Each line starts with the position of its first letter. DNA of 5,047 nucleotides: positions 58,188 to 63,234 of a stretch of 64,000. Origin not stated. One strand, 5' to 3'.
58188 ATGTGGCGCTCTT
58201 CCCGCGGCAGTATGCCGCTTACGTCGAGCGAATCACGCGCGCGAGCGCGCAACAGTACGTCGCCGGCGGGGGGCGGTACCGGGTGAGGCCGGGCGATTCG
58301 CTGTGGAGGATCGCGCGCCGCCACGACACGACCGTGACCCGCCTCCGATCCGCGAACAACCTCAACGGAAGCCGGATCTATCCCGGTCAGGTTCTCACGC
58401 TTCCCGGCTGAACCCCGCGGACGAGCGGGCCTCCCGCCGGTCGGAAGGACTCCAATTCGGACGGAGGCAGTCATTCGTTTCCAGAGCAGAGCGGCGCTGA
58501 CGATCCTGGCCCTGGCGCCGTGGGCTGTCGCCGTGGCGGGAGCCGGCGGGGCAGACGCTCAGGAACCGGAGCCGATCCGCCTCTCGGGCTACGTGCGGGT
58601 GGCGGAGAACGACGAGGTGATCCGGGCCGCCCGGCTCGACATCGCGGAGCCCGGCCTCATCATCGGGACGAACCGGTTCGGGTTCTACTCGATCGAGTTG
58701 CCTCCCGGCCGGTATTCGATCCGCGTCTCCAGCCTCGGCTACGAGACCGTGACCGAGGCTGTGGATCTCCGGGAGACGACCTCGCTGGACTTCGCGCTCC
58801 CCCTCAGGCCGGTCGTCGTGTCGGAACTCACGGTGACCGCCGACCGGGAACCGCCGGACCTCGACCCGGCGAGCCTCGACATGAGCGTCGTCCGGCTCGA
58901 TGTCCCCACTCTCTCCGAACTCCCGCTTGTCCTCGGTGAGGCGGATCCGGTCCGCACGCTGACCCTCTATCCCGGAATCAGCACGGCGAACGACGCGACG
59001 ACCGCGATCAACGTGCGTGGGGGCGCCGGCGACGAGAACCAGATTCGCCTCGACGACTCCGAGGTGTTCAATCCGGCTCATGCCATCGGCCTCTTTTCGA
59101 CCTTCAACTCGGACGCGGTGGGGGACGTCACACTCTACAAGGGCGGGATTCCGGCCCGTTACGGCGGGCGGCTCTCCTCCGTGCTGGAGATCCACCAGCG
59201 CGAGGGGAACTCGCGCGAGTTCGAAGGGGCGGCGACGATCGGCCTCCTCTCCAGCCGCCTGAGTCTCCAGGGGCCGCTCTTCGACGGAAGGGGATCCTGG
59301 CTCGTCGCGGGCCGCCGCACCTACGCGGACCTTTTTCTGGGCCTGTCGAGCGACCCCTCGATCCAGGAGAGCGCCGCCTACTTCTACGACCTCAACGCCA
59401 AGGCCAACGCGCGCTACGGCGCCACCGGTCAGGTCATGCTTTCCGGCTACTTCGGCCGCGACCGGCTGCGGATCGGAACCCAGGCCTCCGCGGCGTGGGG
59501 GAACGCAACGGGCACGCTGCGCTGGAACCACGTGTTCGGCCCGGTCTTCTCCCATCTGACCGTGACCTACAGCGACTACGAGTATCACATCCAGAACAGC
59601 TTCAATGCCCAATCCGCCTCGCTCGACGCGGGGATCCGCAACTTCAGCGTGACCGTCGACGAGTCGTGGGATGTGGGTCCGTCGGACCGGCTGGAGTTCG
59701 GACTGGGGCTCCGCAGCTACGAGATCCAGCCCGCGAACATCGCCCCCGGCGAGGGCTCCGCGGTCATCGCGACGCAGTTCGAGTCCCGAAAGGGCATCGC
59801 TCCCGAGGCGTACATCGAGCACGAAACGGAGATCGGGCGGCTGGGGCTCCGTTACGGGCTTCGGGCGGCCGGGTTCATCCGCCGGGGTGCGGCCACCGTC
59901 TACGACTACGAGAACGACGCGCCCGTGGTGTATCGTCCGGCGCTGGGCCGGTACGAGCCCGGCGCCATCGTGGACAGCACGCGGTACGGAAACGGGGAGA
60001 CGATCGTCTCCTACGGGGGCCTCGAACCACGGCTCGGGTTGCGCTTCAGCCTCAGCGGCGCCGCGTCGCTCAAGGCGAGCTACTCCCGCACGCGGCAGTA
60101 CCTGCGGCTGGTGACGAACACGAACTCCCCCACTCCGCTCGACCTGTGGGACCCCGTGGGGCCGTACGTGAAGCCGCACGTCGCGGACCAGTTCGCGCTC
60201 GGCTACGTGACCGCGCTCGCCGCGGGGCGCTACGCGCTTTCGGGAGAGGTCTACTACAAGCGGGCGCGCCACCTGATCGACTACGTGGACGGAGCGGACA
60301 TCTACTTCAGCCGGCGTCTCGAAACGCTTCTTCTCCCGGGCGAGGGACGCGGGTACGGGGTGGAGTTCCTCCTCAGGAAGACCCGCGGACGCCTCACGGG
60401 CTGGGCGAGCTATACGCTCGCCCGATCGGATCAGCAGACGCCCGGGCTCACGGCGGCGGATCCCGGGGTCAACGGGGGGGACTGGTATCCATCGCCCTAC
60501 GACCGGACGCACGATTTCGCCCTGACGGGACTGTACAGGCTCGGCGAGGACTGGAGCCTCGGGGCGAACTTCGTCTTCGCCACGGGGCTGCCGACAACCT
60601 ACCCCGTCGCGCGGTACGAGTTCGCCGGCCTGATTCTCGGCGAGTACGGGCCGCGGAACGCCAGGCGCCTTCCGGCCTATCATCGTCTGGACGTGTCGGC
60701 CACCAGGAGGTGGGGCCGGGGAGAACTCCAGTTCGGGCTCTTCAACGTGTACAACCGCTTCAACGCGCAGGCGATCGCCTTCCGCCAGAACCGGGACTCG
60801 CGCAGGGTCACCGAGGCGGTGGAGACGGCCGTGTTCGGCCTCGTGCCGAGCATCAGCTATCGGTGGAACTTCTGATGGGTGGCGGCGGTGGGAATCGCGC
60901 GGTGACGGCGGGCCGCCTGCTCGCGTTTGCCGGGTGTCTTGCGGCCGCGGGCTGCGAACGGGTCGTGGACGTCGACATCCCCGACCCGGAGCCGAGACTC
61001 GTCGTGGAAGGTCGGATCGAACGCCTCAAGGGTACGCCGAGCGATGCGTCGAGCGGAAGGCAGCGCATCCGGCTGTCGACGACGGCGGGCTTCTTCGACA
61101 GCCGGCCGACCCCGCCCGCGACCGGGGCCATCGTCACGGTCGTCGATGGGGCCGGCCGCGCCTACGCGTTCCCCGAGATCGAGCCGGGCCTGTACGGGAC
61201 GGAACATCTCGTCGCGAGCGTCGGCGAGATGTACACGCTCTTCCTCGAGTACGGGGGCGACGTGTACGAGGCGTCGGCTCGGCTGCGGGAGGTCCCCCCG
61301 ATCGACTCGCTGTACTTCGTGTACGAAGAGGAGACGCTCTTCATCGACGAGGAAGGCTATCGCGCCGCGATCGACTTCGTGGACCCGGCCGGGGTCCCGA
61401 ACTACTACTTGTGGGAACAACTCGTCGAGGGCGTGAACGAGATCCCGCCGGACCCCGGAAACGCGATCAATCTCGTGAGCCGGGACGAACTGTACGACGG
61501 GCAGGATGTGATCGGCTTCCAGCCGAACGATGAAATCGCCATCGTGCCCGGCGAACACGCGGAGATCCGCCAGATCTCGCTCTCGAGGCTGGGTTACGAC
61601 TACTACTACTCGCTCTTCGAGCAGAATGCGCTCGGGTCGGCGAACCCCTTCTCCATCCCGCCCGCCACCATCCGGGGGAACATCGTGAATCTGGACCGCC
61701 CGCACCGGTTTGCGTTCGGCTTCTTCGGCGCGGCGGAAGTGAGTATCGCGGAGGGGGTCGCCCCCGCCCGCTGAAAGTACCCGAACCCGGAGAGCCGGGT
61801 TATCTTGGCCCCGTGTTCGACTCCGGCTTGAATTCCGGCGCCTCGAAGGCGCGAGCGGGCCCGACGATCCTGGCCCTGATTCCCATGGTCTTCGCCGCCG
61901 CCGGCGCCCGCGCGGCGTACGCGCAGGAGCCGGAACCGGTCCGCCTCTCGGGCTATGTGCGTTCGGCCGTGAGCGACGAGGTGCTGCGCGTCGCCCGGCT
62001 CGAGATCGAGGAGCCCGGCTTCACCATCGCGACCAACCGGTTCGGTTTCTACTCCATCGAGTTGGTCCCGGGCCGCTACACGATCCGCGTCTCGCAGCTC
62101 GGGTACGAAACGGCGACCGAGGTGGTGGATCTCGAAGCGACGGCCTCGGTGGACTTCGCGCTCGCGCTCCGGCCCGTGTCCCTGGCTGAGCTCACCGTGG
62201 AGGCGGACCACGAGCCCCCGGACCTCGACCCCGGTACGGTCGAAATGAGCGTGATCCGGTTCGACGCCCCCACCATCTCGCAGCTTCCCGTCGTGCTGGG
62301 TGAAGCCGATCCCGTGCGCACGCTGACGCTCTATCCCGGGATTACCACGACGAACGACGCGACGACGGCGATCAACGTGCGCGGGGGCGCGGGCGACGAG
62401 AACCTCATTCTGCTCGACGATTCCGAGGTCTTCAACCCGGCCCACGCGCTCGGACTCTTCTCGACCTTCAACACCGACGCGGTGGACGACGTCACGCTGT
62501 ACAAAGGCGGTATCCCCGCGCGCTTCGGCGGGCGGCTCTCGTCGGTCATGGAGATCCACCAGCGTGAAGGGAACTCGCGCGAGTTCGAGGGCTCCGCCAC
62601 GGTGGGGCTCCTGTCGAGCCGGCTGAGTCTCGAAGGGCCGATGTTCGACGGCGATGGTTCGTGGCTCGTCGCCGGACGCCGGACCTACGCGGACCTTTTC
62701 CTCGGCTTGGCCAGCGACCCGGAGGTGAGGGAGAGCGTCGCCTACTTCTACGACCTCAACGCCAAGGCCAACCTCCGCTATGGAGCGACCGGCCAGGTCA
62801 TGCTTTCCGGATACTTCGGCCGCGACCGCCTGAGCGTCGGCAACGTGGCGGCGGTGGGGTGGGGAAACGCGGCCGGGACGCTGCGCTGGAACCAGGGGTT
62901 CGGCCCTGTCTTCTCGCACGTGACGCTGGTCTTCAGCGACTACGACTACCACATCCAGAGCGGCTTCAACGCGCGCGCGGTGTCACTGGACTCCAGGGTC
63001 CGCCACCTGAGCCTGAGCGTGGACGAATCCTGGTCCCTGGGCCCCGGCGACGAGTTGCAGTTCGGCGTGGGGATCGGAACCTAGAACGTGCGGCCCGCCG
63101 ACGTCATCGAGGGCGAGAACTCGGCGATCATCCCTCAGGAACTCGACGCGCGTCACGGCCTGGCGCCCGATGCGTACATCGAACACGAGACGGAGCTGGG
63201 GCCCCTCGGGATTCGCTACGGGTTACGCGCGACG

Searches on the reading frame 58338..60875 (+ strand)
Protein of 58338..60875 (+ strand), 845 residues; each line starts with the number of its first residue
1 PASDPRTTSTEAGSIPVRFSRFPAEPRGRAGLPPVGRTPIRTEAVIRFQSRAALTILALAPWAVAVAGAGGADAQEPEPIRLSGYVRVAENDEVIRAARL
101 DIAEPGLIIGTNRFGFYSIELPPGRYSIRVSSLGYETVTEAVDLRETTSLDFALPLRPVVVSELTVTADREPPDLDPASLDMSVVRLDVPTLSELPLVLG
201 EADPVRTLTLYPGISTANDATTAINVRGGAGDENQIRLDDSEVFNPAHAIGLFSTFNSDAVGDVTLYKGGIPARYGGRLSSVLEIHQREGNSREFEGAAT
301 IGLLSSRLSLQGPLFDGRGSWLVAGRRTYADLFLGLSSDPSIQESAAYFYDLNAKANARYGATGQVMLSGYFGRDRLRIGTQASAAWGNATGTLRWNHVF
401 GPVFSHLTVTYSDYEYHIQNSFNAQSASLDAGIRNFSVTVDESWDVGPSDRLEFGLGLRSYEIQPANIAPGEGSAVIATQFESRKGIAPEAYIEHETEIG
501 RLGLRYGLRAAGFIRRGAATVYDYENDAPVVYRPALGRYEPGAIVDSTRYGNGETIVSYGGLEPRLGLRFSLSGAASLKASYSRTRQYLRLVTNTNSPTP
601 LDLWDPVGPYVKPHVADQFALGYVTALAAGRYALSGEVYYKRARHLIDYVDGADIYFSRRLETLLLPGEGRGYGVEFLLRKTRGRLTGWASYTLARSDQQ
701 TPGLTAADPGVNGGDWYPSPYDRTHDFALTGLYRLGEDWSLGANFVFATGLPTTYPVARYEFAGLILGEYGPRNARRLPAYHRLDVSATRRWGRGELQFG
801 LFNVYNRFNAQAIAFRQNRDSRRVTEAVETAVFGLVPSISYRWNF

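Call 75: search_protein_families(library=pfam, proteins=[window:58338-60875:+], max_evalue=0.0001)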
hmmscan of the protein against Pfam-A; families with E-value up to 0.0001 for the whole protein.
window:58338-60875:+ (845 aa): 3 families
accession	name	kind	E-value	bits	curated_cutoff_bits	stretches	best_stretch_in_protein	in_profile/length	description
PF13620.12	CarboxypepD_reg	-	1.6e-09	38.4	32.3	1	82-154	2-81/82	Carboxypeptidase regulatory-like domain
PF13715.12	CarbopepD_reg_2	-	3.3e-07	30.7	32.2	1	82-154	1-74/88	CarboxypepD_reg-like domain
PF07715.20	Plug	-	6.7e-05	23.8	23.9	0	211-278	32-102/107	TonB-dependent Receptor Plug Domain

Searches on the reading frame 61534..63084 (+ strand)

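Call 75: search_protein_families(library=pfam, proteins=[window:61534-63084:+], max_evalue=0.0001)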
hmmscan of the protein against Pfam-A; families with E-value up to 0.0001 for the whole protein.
window:61534-63084:+ (516 aa): 3 families
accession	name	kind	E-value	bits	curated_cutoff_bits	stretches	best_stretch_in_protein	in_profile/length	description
PF13620.12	CarboxypepD_reg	-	8.8e-11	42.4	32.3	1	138-210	2-81/82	Carboxypeptidase regulatory-like domain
PF13715.12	CarbopepD_reg_2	-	3.7e-09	36.9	32.2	1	138-222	1-88/88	CarboxypepD_reg-like domain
PF07715.20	Plug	-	4.6e-06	27.5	23.9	1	264-334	29-102/107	TonB-dependent Receptor Plug Domain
